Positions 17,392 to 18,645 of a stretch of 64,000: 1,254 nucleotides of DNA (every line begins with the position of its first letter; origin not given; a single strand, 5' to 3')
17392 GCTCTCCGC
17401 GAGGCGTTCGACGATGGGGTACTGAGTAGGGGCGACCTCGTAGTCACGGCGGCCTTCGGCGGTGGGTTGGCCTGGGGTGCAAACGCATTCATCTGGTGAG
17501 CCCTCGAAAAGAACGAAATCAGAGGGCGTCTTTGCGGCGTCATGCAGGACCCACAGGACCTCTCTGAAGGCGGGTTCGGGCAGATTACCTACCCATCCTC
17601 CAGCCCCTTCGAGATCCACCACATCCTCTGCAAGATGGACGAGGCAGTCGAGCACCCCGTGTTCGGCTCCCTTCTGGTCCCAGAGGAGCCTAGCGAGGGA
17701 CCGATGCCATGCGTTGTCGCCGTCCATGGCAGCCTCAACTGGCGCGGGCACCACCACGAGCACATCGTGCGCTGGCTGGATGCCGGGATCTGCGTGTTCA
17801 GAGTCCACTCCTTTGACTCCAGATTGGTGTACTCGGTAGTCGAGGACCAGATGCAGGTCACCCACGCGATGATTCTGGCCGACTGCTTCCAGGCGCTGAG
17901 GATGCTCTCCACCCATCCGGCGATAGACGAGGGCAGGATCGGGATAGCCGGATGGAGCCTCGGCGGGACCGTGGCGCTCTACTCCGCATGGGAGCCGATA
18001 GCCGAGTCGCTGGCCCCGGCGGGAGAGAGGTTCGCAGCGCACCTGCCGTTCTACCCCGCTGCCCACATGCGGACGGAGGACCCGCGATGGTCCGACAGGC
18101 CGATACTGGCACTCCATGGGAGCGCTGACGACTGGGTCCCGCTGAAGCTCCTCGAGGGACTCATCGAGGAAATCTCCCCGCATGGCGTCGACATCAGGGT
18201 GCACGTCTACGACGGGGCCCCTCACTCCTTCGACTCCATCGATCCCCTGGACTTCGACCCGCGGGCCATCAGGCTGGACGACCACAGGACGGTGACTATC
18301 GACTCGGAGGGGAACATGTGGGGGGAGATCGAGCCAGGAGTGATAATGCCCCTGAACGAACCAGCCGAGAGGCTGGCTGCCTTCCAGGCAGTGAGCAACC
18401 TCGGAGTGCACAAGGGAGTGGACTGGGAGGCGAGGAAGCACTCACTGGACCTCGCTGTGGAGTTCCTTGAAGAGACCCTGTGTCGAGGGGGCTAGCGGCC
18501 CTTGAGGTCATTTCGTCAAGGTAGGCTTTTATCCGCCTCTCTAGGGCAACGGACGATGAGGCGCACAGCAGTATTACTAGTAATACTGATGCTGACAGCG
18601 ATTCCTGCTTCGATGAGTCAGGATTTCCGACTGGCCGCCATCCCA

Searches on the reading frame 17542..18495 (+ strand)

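Call 10: search_protein_families(library=pfam, proteins=[window:17542-18495:+], max_evalue=0.001)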
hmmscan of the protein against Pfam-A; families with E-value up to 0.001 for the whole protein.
window:17542-18495:+ (317 aa): 6 families
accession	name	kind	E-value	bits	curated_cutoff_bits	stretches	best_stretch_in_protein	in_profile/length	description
PF01738.24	DLH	-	9e-16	58.5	21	1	101-232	67-190/217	Dienelactone hydrolase family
PF05448.18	AXE1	-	5.5e-10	38.9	21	1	37-149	66-194/321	Acetyl xylan esterase (AXE1)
PF00326.27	Peptidase_S9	-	9.6e-10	38.7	22.6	1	112-147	45-80/213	Prolyl oligopeptidase family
PF07859.19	Abhydrolase_3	-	1.8e-06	28.3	25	1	112-183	49-120/210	alpha/beta hydrolase fold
PF02230.22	Abhydrolase_2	-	0.00015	22.1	23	1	117-231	100-202/217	Phospholipase/Carboxylesterase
PF20434.5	BD-FAE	-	0.00043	20.3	26.8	0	51-150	9-108/215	BD-FAE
